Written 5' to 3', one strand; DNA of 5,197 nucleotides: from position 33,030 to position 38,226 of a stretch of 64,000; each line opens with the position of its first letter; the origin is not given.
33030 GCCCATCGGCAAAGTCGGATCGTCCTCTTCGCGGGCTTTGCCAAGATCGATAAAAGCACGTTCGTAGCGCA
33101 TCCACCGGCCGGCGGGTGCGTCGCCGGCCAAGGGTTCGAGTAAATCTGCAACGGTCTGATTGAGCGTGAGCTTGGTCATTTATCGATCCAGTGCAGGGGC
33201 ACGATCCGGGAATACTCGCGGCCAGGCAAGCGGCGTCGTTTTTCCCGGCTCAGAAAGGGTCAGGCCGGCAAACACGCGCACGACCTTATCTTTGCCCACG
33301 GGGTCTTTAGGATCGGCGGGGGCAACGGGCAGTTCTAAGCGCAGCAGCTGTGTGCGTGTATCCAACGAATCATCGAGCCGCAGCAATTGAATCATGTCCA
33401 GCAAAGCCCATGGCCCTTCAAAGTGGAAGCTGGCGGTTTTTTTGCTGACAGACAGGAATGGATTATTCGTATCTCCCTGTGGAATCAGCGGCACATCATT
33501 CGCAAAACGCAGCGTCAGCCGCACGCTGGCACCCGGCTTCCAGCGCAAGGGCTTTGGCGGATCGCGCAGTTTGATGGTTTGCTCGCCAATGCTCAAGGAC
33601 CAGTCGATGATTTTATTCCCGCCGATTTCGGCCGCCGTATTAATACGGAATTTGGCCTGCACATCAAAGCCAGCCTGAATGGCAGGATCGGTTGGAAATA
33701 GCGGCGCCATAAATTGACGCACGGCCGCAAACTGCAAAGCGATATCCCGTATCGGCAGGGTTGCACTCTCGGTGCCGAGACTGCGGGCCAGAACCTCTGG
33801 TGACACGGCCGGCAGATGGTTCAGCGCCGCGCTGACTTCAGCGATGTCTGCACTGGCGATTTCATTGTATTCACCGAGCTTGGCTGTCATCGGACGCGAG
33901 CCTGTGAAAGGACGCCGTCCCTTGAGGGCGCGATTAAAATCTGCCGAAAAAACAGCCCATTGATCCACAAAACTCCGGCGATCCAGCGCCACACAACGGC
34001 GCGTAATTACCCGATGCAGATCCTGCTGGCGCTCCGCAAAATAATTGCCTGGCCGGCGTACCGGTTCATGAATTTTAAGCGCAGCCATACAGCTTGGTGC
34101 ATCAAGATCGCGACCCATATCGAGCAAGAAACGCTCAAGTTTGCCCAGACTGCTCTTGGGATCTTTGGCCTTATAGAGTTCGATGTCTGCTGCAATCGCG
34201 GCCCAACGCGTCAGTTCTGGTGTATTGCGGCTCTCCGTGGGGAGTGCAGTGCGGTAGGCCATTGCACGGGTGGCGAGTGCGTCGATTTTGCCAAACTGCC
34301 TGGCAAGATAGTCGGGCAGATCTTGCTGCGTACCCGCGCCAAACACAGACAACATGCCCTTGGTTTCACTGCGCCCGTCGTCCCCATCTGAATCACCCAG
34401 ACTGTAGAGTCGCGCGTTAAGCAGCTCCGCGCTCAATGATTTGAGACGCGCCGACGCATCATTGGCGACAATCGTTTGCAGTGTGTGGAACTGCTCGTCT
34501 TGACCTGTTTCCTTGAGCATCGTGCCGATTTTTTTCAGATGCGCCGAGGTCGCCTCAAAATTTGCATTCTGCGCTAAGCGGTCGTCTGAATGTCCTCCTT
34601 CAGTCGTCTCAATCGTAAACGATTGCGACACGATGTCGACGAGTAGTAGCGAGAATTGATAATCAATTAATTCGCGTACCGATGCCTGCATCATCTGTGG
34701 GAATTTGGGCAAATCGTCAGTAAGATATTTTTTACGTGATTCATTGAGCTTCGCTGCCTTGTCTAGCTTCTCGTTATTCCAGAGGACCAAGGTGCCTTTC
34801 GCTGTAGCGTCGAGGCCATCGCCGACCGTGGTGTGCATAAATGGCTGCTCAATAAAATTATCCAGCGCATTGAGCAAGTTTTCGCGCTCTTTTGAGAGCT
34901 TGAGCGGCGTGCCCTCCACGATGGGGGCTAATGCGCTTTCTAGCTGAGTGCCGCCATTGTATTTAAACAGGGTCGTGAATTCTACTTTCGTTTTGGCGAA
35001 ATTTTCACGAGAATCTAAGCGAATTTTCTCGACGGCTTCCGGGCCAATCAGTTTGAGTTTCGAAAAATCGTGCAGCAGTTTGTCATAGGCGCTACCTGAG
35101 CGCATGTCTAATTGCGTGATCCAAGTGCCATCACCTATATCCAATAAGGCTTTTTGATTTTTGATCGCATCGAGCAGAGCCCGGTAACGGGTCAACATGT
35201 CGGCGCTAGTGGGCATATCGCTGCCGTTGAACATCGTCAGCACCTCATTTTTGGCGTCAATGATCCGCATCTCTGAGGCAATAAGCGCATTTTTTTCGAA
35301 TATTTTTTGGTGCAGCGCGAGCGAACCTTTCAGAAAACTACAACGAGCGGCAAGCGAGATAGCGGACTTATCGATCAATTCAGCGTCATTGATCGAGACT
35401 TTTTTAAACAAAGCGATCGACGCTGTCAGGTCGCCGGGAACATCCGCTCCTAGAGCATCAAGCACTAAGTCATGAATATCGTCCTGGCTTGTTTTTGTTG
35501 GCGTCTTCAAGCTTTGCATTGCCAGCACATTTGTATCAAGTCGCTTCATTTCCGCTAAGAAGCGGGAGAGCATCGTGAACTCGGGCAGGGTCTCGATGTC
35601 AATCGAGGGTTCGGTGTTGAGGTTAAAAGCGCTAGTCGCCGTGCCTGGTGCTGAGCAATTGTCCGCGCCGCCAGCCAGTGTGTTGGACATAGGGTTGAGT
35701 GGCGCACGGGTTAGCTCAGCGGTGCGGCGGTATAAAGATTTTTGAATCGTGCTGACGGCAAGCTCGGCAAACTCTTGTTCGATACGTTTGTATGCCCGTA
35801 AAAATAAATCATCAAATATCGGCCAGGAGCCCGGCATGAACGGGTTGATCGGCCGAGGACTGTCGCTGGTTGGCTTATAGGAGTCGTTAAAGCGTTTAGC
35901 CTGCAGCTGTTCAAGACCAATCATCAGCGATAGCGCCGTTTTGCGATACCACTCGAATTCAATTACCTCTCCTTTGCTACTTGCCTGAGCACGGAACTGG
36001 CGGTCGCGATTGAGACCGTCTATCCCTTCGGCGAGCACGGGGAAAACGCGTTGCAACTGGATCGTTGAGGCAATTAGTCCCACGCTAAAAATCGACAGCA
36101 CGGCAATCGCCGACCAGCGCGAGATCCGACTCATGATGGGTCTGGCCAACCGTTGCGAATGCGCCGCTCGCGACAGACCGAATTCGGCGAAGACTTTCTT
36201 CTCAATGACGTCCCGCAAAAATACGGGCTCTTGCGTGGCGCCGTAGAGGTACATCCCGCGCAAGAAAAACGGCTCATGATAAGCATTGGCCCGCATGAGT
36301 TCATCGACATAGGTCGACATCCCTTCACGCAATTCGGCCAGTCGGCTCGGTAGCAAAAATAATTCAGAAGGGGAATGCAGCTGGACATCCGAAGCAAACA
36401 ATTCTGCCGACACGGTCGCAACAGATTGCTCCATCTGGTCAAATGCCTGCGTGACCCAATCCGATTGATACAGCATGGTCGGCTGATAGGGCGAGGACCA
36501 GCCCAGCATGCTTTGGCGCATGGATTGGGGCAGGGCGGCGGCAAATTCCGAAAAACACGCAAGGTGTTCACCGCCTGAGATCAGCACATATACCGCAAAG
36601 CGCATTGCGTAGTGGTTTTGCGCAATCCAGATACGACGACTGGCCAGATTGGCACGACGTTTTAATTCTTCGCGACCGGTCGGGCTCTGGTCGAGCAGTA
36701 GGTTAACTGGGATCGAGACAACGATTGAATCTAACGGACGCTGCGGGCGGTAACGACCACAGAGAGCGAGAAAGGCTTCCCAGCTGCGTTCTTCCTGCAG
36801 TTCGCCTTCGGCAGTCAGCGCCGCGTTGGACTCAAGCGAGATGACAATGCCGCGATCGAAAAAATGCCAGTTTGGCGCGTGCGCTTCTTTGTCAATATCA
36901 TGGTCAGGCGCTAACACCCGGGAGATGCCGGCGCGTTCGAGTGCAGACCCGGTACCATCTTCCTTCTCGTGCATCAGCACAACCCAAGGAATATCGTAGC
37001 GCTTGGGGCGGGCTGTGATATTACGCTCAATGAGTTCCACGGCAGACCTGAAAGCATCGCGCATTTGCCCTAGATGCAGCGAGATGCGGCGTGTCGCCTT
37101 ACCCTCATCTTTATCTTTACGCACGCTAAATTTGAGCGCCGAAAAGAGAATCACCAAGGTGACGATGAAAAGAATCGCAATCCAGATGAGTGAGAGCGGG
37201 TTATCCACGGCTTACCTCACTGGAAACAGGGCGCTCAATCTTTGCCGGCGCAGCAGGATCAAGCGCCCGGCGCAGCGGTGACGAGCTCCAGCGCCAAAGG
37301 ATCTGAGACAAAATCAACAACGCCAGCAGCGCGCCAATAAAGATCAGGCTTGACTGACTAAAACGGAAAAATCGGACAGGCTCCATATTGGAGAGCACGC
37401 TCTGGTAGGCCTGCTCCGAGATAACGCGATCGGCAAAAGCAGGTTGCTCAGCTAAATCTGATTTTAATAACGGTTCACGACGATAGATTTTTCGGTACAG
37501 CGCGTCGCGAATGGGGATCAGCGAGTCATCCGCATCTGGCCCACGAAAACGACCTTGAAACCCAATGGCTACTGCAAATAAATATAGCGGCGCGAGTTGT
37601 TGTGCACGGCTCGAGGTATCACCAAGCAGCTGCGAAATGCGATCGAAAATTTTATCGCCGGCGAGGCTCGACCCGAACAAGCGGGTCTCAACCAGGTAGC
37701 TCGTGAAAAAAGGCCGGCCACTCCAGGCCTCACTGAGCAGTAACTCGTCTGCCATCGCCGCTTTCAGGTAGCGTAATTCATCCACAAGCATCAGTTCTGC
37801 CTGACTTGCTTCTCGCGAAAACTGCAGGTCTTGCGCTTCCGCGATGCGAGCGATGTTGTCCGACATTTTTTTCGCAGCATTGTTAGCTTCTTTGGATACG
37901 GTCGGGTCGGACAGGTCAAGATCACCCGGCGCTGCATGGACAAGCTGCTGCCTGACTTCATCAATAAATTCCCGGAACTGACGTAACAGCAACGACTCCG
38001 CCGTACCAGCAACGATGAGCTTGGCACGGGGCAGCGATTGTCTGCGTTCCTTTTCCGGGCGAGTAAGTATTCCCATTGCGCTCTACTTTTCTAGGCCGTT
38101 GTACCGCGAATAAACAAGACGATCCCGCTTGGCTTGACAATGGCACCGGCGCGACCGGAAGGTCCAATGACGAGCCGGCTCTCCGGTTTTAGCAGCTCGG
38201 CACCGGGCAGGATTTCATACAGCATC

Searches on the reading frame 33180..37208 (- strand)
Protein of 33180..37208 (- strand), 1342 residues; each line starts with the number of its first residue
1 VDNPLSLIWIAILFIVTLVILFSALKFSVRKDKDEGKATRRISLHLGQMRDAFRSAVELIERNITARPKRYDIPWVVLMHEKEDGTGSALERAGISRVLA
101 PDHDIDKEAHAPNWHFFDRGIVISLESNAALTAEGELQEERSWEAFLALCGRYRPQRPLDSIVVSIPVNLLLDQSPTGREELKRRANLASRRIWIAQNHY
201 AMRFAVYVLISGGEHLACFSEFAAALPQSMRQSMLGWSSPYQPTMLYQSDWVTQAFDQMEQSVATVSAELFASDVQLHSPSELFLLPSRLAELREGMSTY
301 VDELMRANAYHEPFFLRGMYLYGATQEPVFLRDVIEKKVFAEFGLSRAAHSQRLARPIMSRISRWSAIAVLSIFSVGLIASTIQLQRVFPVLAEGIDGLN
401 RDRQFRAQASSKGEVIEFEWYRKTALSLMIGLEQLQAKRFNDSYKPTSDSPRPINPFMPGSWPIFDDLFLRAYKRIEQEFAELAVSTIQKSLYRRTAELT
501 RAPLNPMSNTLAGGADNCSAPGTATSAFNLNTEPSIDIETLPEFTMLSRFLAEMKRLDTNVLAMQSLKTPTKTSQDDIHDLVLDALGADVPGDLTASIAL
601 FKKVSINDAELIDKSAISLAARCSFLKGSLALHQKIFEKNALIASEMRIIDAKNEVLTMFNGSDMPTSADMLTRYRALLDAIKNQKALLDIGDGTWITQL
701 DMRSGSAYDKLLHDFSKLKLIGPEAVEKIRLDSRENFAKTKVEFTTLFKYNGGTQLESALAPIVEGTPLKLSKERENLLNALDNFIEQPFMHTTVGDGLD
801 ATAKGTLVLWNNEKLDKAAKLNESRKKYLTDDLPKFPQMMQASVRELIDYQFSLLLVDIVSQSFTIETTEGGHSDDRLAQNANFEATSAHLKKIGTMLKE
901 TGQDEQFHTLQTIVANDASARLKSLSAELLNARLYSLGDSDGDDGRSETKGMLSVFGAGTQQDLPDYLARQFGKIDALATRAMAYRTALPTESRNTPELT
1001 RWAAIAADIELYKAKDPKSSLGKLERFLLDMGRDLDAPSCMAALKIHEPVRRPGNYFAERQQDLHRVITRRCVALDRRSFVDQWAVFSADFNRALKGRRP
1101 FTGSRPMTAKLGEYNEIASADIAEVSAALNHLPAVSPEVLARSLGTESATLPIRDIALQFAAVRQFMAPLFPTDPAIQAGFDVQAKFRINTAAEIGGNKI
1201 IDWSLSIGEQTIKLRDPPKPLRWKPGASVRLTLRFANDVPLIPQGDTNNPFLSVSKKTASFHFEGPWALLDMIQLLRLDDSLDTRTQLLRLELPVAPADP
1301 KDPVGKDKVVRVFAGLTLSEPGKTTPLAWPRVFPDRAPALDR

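Call 7: search_protein_families(library=pfam, proteins=[window:33180-37208:-], max_evalue=0.001)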
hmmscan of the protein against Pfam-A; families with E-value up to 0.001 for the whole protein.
window:33180-37208:- (1342 aa): 1 family
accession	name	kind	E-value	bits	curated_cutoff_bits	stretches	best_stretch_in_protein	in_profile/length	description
PF14331.11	IcmF-related_N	-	5.2e-43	147.7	25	1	138-352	3-213/259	IcmF-related N-terminal domain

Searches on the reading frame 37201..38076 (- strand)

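Call 3: search_protein_families(library=pfam, proteins=[window:37201-38076:-], max_evalue=0.01)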
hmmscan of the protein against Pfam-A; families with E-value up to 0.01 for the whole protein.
window:37201-38076:- (291 aa): 1 family
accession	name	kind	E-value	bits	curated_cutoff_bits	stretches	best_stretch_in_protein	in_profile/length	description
PF09850.14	DotU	-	3.5e-20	73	27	1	84-256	39-196/205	Type VI secretion system protein DotU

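Call 4: search_protein_families(library=ncbifam, proteins=[window:37201-38076:-], max_evalue=0.01)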
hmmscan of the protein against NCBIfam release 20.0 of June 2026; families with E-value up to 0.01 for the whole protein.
window:37201-38076:- (291 aa): 5 families
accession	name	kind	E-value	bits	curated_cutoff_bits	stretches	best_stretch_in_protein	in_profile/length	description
TIGR03349.1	IV_VI_DotU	subfamily_domain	1.4e-17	64.2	89.95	1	89-214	45-170/211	DotU/TssL family secretion system protein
NF038239.1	T6SS_TssL_short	exception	2.1e-06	27.3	180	1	95-183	50-139/207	type VI secretion system protein TssL, short form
NF038228.1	IcmH_DotU_IVB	equivalog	3.7e-05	23.2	50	1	43-198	39-193/258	type IVB secretion system protein IcmH/DotU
NF005444.0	PRK07033.1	equivalog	0.00013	21.1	520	1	85-194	85-196/438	DotU family type VI secretion system protein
NF005999.0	PRK08126.1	subfamily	0.00026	19.9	571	1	101-209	118-226/432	hypothetical protein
